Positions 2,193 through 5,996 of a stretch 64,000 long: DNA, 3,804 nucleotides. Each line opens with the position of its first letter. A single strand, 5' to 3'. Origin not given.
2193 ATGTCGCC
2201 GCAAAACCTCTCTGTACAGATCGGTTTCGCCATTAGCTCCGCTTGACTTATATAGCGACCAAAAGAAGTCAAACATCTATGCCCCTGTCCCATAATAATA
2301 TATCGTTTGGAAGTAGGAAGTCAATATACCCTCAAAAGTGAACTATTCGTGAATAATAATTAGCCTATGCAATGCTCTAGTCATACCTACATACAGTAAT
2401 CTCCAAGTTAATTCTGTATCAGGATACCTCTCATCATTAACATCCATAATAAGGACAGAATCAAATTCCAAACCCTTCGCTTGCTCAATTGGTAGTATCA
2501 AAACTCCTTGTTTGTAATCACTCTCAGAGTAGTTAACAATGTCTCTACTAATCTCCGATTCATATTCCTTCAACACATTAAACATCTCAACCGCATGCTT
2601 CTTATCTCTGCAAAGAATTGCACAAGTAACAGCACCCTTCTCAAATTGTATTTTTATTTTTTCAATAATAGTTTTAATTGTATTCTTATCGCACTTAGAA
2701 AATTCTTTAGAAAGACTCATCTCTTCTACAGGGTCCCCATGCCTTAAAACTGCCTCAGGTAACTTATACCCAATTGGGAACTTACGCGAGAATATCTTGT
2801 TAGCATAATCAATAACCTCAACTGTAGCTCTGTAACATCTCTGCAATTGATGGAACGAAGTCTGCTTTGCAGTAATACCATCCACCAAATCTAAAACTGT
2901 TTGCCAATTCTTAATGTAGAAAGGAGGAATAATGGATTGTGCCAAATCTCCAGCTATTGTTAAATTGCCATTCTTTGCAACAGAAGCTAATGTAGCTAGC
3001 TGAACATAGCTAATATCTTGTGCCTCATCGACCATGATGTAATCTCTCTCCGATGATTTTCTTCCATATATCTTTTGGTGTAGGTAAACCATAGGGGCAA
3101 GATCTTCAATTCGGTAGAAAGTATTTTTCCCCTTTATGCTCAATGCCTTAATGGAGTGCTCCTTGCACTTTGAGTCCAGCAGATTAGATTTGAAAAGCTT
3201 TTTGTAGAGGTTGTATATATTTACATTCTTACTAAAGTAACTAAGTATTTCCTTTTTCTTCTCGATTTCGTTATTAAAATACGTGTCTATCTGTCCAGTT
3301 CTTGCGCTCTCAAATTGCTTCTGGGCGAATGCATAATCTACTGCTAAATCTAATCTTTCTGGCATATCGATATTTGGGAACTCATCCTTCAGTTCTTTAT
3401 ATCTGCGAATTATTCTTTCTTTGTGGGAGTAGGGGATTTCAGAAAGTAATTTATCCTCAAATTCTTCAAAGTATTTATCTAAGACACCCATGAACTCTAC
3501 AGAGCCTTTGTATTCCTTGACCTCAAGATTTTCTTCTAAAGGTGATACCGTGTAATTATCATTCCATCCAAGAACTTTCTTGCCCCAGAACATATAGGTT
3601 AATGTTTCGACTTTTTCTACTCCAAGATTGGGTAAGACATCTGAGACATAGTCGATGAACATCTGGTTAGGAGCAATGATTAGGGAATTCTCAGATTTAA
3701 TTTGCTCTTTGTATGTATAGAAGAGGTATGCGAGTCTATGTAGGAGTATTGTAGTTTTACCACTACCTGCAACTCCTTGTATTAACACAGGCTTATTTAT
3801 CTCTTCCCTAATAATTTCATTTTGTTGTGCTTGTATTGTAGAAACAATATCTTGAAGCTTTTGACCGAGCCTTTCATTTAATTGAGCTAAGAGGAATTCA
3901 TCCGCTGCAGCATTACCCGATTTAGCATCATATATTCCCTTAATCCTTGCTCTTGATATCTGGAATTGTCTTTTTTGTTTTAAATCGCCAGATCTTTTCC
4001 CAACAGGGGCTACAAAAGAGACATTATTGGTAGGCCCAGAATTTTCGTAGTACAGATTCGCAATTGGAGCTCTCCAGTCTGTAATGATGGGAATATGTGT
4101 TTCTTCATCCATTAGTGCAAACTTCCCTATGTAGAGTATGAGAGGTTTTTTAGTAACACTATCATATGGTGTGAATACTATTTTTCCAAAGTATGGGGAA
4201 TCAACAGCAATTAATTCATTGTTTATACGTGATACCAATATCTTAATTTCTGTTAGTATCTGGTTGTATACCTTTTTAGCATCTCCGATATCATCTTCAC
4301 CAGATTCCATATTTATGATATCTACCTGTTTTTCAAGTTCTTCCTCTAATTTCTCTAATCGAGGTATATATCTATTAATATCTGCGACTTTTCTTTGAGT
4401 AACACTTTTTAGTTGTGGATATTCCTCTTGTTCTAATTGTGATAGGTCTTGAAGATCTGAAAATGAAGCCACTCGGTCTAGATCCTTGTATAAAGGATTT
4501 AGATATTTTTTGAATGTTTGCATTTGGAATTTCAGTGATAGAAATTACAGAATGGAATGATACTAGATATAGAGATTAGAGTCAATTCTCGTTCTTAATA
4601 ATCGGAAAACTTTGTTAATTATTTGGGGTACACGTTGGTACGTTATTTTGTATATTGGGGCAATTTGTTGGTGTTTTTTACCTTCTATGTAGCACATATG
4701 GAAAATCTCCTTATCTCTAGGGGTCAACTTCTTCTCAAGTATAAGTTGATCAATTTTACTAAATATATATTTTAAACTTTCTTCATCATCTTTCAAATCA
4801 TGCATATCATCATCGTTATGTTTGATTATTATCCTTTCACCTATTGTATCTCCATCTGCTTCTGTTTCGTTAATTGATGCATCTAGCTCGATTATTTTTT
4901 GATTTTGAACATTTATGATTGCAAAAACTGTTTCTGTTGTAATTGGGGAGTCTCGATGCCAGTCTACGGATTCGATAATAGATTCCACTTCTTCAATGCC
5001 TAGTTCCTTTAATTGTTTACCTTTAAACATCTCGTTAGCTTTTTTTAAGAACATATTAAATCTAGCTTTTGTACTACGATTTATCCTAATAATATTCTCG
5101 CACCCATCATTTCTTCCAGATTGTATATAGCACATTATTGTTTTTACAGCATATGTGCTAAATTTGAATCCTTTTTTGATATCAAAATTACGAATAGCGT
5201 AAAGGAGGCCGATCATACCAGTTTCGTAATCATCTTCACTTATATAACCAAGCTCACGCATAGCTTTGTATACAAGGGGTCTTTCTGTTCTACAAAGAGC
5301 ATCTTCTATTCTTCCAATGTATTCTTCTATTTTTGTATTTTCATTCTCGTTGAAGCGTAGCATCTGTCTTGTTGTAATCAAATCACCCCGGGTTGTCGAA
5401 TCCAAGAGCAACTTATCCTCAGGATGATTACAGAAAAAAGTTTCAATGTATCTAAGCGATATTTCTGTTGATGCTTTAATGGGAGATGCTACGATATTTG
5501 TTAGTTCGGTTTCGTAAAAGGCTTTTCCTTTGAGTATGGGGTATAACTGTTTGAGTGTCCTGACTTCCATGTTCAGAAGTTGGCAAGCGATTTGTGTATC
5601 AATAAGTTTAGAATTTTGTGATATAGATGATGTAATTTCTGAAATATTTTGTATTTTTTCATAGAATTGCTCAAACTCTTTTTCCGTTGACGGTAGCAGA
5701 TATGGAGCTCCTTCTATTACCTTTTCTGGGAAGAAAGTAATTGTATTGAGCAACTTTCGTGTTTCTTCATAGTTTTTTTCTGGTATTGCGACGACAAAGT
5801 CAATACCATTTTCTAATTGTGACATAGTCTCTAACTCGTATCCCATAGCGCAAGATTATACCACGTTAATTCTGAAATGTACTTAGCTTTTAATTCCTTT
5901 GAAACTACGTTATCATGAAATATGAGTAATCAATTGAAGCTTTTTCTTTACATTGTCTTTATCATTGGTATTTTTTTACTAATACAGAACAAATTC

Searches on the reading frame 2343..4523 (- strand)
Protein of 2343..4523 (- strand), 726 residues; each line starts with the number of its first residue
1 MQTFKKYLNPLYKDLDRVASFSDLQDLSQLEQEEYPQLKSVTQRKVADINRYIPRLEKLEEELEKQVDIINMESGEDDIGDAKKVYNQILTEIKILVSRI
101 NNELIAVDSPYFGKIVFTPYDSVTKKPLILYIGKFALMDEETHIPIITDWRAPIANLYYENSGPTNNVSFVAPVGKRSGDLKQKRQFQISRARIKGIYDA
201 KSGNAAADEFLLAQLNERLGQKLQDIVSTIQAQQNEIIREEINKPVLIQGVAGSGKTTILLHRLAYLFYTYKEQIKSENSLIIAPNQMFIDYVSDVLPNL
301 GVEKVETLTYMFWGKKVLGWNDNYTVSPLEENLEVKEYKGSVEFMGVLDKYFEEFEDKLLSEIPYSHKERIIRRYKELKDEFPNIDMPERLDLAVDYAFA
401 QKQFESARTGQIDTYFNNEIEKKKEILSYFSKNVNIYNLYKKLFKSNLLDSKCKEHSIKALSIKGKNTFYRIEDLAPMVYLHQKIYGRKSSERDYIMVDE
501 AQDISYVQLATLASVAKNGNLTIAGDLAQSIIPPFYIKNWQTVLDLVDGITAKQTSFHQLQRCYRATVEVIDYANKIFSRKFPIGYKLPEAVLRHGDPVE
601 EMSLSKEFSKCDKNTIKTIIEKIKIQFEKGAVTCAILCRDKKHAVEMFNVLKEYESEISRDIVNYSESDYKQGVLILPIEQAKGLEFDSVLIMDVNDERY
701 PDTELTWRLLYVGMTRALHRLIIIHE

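Call 16: search_protein_families(library=pfam, proteins=[window:2343-4523:-], max_evalue=0.001)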
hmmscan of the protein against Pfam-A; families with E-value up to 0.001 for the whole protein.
window:2343-4523:- (726 aa): 9 families
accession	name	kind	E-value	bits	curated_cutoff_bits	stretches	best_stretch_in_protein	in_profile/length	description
PF13361.12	UvrD_C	-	4e-14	53.2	25.6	1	667-724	280-346/350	UvrD-like helicase C-terminal domain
PF00580.27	UvrD-helicase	-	1.8e-13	51.2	23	2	413-531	143-252/271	UvrD/REP helicase N-terminal domain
PF13538.12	UvrD_C_2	-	1.1e-10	41.6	27.4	1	674-724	2-52/52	UvrD-like helicase C-terminal domain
PF13245.12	AAA_19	-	7.1e-10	39.6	25.1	1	234-531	1-130/134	AAA domain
PF01443.25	Viral_helicase1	-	5.4e-06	26.8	21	0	247-273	2-27/228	Viral superfamily 1 RNA helicase core domain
PF25199.1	nSTAND_NTPase5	-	5e-05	23.6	34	0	230-266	28-63/145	Novel STAND NTPase 5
PF13604.12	AAA_30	-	8e-05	22.9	27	0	231-260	3-35/191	AAA domain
PF09848.15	SLFN-g3_helicase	-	0.00053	19.8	24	0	246-293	4-47/354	Schlafen group 3, DNA/RNA helicase domain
PF13173.12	AAA_14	-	0.00083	19.8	27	0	243-271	2-28/129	AAA domain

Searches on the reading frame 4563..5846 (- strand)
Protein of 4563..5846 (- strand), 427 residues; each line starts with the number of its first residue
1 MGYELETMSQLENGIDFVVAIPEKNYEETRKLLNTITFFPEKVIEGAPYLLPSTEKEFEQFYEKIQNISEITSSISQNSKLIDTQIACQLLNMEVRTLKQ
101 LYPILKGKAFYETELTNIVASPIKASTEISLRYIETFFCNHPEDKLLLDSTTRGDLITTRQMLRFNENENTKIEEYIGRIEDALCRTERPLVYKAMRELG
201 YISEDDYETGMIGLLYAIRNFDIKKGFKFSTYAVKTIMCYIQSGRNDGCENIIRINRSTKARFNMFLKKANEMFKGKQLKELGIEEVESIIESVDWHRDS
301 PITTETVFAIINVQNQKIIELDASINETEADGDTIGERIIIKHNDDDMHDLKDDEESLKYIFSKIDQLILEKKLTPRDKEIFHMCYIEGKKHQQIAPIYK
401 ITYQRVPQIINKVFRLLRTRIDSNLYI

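Call 16: search_protein_families(library=pfam, proteins=[window:4563-5846:-], max_evalue=0.001)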
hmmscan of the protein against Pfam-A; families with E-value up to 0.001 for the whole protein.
window:4563-5846:- (427 aa): 4 families
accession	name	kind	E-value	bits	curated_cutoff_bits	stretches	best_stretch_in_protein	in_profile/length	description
PF04545.22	Sigma70_r4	-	6.9e-08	32.3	24.1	1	373-418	4-49/50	Sigma-70, region 4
PF04542.20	Sigma70_r2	-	7.2e-06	26.1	24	1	189-237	6-57/71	Sigma-70 region 2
PF08281.18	Sigma70_r4_2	-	0.00021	21.3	25.7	1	373-396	10-33/54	Sigma-70, region 4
PF08765.17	Mor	-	0.00043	20.7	24.9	0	373-419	57-101/107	Mor transcription activator family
